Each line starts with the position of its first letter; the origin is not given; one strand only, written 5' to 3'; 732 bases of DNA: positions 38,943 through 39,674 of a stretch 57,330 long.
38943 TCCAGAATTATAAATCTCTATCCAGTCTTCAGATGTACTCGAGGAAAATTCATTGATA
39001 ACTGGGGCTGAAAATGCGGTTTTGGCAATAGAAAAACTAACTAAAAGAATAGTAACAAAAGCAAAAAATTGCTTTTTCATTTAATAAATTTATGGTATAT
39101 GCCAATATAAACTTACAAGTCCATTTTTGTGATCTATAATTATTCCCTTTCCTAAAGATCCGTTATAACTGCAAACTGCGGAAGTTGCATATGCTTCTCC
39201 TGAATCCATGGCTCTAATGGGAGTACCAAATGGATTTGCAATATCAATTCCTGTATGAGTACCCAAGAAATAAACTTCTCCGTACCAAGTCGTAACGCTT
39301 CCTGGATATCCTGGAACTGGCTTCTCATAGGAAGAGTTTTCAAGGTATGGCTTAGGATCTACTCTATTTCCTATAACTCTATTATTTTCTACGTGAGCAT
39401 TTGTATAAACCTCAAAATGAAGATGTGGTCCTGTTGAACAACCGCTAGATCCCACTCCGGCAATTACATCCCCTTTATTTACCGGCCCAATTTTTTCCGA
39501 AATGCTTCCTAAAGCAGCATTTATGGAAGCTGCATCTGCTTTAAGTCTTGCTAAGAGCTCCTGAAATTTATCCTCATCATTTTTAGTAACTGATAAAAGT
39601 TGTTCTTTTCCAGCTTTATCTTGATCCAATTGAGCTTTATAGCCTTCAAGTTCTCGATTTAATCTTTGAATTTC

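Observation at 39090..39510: Circularly permuted M23 (LytM) metallopeptidase domain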

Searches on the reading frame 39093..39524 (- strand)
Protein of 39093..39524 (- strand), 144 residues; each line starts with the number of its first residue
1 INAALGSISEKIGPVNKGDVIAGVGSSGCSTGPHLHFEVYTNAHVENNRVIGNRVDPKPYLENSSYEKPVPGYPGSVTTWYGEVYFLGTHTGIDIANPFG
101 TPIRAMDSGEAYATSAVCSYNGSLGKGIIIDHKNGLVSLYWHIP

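Call 21: predict_structure(alignment_id=A2)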
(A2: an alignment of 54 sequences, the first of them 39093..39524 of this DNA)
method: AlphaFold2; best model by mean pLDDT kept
length: 144 residues; sequences in the alignment: 54
mean_pLDDT: 91.7   pTM: 0.87
mean pLDDT of the five models: 91.7, 91.3, 90.5, 89.9, 89.8
residues with pLDDT >= 90: 107; 70-90: 31; 50-70: 6; < 50: 0
segments of 3 or more residues with pLDDT < 50: none
pLDDT, mean of each block of 10 residues (from residue 1): 67 96 86 94 94 97 96 94 88 95 98 89 91 97 90
secondary structure, 60 per line:
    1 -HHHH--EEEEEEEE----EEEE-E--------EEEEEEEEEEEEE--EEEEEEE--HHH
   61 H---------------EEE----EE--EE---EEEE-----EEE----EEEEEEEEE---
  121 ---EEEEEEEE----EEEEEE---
elements in order: H2-5 E8-15 E20-23 E34-46 E49-55 H58-61 E77-79 E93-96 E102-104 E109-117 E124-131 E136-141

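Call 23: search_protein_representatives(protein=window:39093-39524:-)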
Query: 144 residues. Proteins with E-value up to 0.001 (for the whole library): 34842; up to 1e-10: 403; up to 1e-30: 10. The best 150 are listed.
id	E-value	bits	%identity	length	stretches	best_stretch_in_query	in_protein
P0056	5.5e-64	231.3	72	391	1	3-144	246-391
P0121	5.3e-54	198.9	67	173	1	4-144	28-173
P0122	5.4e-53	195.6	67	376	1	3-144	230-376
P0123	1.7e-50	187.5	69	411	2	3-76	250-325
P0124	3.3e-40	154.1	56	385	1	2-144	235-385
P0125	6.4e-40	153.2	55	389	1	3-144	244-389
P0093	9.0e-39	149.4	58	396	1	3-144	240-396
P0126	1.5e-38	148.7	56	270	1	3-144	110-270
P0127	5.9e-36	140.3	55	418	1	1-143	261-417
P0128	2.1e-33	132.0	54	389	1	2-143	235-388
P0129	1.3e-30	123.0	55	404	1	3-143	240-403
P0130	1.3e-28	116.5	53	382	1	1-143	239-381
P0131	1.4e-28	116.3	54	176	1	7-143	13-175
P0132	3.2e-27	111.9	48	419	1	2-144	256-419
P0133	5.5e-27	111.2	51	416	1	1-144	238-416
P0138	6.7e-22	94.7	51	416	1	4-143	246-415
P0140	5.7e-21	91.6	50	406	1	13-143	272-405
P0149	1.8e-17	80.3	42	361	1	1-143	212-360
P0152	4.2e-17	79.1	41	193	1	3-143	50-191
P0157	2.4e-16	76.6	45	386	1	9-143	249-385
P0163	8.8e-16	74.8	46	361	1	11-143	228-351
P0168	1.9e-15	73.7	44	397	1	10-143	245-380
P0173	3.7e-15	72.8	45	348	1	6-143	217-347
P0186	5.7e-14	68.9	51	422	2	86-143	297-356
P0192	6.9e-14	68.6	47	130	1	12-143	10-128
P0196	1.2e-13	67.8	57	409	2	85-143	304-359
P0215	4.0e-13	66.2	46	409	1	14-143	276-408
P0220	4.9e-13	65.9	44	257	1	11-143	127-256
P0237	1.0e-12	64.8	40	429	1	10-143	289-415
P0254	2.1e-12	63.8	51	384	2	89-142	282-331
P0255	2.2e-12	63.7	46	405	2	52-142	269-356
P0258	2.5e-12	63.6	57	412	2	88-142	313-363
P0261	2.5e-12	63.6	40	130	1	21-143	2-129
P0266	2.8e-12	63.4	50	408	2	66-143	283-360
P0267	2.8e-12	63.4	49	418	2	76-143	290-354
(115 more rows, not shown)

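Call 25: fold_search(model_id=the predicted structure, library=pdb)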
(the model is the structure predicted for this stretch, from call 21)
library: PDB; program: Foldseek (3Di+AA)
matches with E <= 10: 194; with E <= 0.001: 0
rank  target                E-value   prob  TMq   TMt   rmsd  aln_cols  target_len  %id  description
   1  8i1v_B                6.7e-01  0.02  0.15  0.07  22.1       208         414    9  The asymmetric unit of P22 procapsid (released 2023-03-08)
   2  1df3_MODEL_1_A        7.9e-01  0.08  0.23  0.21  10.9       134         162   10  SOLUTION STRUCTURE OF A RECOMBINANT MOUSE MAJOR URINARY PROTEIN (released 2000-05-10)
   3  4rj9                  1.1e+00  0.01  0.13  0.12  14.6       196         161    8  Structure of a plant specific C2 domain protein, OsGAP1 from rice (released 2015-08-26)
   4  5ezr                  1.2e+00  0.04  0.19  0.04  20.1       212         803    6  Crystal Structure of PVX_084705 bound to compound (released 2017-05-10)
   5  4kca_B                1.2e+00  0.14  0.29  0.09   8.8       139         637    5  Crystal Structure of Endo-1,5-alpha-L-arabinanase from a Bovine Ruminal Metagenomic Library (released 2014-02-05)
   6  5iri_A                1.4e+00  0.11  0.16  0.20   4.8        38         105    8  Structure of the mouse SAD-B AIS-KA1 fragment (released 2016-06-15)
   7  1ous_D                1.7e+00  0.06  0.23  0.28  13.1       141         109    6  Lecb (PA-LII) calcium-free (released 2003-09-09)
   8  3c6k_C                1.9e+00  0.10  0.22  0.10  12.1       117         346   12  Crystal structure of human spermine synthase in complex with spermidine and 5-methylthioadenosine (released 2008-02-19)
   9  2mu4_MODEL_1_A        2.0e+00  0.18  0.18  0.22   3.3        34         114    3  Structure of F. tularensis Virulence Determinant (released 2015-06-10)
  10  6bsr                  2.1e+00  0.12  0.17  0.07   3.2        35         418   14  Crystal structure of penicillin-binding protein 4 (PBP4) from Enterococcus faecalis in the benzylpenicillin bound form. (released 2018-10-31)
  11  4q8g_B                2.2e+00  0.02  0.16  0.09  20.8       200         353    7  Structure of the Saccharomyces cerevisiae PAN2 pseudoubiquitin-hydrolase (released 2014-06-04)
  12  8fqw_A                2.2e+00  0.02  0.14  0.07   8.1        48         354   17  ADC-30 in complex with boronic acid transition state inhibitor MB076 (released 2023-07-05)
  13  3ijt_B                2.5e+00  0.01  0.13  0.13  13.6        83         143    8  Structural Characterization of SMU.440, a Hypothetical Protein from Streptococcus mutans (released 2009-08-25)
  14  6mkh                  2.6e+00  0.04  0.16  0.06   3.7        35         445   11  Crystal structure of pencillin binding protein 4 (PBP4) from Enterococcus faecalis in the imipenem-bound form (released 2018-10-31)
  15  8avx_A                2.7e+00  0.07  0.26  0.09  13.0       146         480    9  Cryo-EM structure of DrBphP in Pfr state (released 2022-12-21)
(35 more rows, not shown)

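Call 30: list_cluster_members(proteins=[P0152, P0192, P0261, P0163, P0168, P0149, P0157, P0220, P0237, P0140])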
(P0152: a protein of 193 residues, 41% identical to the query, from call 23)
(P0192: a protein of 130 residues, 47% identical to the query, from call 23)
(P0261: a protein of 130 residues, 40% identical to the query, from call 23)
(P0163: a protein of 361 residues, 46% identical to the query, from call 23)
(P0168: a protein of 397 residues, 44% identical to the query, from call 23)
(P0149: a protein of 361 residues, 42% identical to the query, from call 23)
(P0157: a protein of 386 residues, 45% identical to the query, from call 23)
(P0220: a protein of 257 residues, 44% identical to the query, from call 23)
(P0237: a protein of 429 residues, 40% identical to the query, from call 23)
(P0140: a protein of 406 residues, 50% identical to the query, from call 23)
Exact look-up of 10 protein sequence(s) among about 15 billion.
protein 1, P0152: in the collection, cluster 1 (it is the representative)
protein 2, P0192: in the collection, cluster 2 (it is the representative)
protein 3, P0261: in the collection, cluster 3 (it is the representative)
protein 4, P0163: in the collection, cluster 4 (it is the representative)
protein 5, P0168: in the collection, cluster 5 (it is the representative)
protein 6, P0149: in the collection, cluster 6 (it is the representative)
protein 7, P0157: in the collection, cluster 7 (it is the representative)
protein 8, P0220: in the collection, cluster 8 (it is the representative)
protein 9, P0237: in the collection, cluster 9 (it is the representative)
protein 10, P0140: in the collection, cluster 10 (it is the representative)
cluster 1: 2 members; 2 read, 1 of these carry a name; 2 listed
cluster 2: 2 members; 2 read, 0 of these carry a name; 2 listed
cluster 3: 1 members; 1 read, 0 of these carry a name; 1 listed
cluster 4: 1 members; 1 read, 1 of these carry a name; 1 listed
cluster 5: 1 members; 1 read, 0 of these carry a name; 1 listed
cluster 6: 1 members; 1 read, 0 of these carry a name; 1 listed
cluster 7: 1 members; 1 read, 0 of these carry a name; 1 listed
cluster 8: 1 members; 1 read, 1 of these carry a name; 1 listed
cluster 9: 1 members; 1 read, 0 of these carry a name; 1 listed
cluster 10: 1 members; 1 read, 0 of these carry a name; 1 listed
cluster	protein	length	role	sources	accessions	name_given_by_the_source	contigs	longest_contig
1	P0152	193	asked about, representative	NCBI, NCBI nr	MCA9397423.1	peptidoglycan DD-metalloendopeptidase family protein, partial [candidate division WWE3 ... | peptidoglycan DD-metalloendopeptidase family protein [candidate division WWE3 bacterium]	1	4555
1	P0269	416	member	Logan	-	-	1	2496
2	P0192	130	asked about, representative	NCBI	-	-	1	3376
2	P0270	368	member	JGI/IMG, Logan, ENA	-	-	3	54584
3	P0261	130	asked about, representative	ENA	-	-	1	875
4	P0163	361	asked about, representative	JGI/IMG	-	peptidoglycan hydrolase CwlO-like protein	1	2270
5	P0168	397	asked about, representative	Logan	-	-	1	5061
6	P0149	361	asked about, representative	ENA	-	-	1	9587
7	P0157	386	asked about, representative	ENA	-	-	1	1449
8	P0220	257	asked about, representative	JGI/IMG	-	hypothetical protein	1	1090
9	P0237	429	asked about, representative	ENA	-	-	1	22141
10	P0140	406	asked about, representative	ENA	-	-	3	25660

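Call 39: fold_search(model_id=the predicted structure, library=viral)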
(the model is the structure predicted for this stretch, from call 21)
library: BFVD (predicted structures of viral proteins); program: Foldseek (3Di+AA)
matches with E <= 10: 252; with E <= 0.001: 1
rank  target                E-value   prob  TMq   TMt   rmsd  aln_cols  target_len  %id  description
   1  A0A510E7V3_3          6.3e-06  1.00  0.57  0.09   4.3       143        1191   24  (no name in the UniProt tables at hand)
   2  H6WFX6                6.7e-03  1.00  0.55  0.10   5.1       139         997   24  Virion structural protein and packaging [Cyanophage S-TIM5]
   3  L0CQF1                2.3e-02  0.95  0.46  0.09   8.7       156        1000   23  Internal virion protein [Synechococcus phage P60]
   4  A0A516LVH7            3.4e-01  0.10  0.22  0.15   9.5       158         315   11  (no name in the UniProt tables at hand)
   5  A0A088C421            3.6e-01  0.06  0.17  0.13  11.2       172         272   12  (no name in the UniProt tables at hand)
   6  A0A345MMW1            6.6e-01  0.09  0.18  0.18   9.2       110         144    6  (no name in the UniProt tables at hand)
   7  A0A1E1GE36            6.6e-01  0.03  0.17  0.04  16.4       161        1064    8  (no name in the UniProt tables at hand)
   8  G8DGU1                7.3e-01  0.16  0.24  0.23  10.9       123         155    8  (no name in the UniProt tables at hand)
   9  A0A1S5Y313            7.3e-01  0.04  0.16  0.17  14.1       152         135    6  Uncharacterized protein [uncultured archaeal virus]
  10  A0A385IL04            8.6e-01  0.06  0.19  0.20  12.8       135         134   11  (no name in the UniProt tables at hand)
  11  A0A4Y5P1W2            9.1e-01  0.02  0.13  0.05  17.5       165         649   11  Receptor binding protein [Pantoea phage vB_PagS_AAS21]
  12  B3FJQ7                9.6e-01  0.05  0.16  0.16  13.2       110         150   12  Uncharacterized protein [Pseudomonas phage 201phi2-1]
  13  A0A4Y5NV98            1.0e+00  0.03  0.14  0.17  13.2       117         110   11  (no name in the UniProt tables at hand)
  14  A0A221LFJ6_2          1.0e+00  0.03  0.18  0.06  15.4       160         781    9  Putative ORF1 (Fragment) [Barns Ness breadcrumb sponge dicistro-like virus 1]
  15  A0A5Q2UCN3            1.1e+00  0.01  0.13  0.04  18.1       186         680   11  (no name in the UniProt tables at hand)
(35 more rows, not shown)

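Call 40: search_dna_similar(query=window:39093-39524:-, collection=phages, mode=protein, max_rows=30, max_evalue=0.001)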
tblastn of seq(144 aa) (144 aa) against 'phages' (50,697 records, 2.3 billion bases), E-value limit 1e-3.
Records with a match: 446; places in all: 447; records where one place covers at least 80% of the query: 3.
Best place of each record, by identity: <60% 446.
By first word of the organism name: Mycobacterium 372; Staphylococcus 40; Bacteriophage 13; Streptomyces 6; Brochothrix 4; Arthrobacter 4; Rhodococcus 3; Clostridium 1; Microcoleus 1; Pontimonas 1; and 1 more.
By host as written in the record: Mycobacterium smegmatis mc2 155 270; Mycobacterium smegmatis mc#155 62; - 21; Staphylococcus aureus 16; Mycobacterium smegmatis mc2155 9; Mycobacterium tuberculosis; Mycobacterium smegmatis 9; Streptomyces scabiei RL-34 5; Mycobacterium smegmatius mc2 155 4; and 34 more.
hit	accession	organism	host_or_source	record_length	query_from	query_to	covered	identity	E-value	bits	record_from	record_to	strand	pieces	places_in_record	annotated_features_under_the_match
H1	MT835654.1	Bacteriophage sp.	human fecal samples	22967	15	142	69%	54.0%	9e-7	97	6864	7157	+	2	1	record has no annotation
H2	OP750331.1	Brochothrix phage BtpYZU01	Brochothrix thermosphacta Bt-YZU01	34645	8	143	92%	39.6%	3e-4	89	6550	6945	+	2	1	tail-type lysozyme domain-containing protein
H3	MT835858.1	Bacteriophage sp.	human fecal samples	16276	15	142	87%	41.5%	2e-6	96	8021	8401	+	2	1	record has no annotation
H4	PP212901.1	Staphylococcus phage PT1-4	Staphylococcus gallinarum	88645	10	129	83%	30.2%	4e-4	45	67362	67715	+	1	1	tail tape measure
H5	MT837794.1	Bacteriophage sp.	human fecal samples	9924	61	143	58%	39.8%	4e-7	53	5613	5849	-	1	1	record has no annotation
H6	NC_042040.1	Rhodococcus phage Trina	Rhodococcus erythropolis RIA 643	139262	66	142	53%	40.3%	2e-4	46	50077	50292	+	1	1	tail length tape measure protein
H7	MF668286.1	Rhodococcus phage Trina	Rhodococcus erythropolis RIA 643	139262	66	142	53%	40.3%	2e-4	46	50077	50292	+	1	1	tape measure protein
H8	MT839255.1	Bacteriophage sp.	human fecal samples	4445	46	143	68%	30.7%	6e-4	44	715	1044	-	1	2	record has no annotation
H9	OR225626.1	Clostridium phage LPCPA58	-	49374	69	142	51%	39.2%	3e-4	45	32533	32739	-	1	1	hypothetical protein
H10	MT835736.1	Bacteriophage sp.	human fecal samples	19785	3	61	41%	48.3%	7e-6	50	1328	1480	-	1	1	record has no annotation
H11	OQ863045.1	Brochothrix phage BtpYZU03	Brochothrix thermosphacta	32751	66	143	54%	36.5%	4e-4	45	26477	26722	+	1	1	minor head protein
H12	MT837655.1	Bacteriophage sp.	human fecal samples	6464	3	64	43%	45.5%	4e-5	47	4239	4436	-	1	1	record has no annotation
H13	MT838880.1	Bacteriophage sp.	human fecal samples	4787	69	142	51%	38.0%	4e-4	45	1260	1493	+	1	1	record has no annotation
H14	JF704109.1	Mycobacterium phage Oosterbaan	Mycobacterium smegmatis mc2 155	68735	15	79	45%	43.1%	5e-5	47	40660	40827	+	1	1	48: lysin A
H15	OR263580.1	Streptomyces phage Samy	Streptomyces ambofaciens ATCC 23877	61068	65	143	55%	35.4%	3e-4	45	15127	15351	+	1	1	tail length tape measure protein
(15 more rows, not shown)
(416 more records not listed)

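Call 41: get_annotated_region(hit=H4, flank=900)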
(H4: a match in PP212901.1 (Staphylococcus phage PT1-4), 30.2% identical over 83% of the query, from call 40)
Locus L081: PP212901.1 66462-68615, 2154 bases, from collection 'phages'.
description: Staphylococcus phage PT1-4, complete genome.
organism: Staphylococcus phage PT1-4 (NCBI taxid 3117431)
taxonomy: Viruses; Duplodnaviria; Heunggongvirae; Uroviricota; Caudoviricetes; Sextaecvirus
host: Staphylococcus gallinarum; source: sewage; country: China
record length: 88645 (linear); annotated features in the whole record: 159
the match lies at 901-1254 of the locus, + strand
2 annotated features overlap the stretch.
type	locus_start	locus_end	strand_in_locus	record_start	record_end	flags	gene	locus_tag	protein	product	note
CDS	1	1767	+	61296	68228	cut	-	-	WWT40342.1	tail tape measure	rasttk_feature_creation_tool=/opt/patric-common/ runtime/bin/phanotate version Unknown; ...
CDS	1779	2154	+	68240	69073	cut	-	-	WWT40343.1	hypothetical protein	rasttk_feature_creation_tool=/opt/patric-common/ runtime/bin/phanotate version Unknown; ...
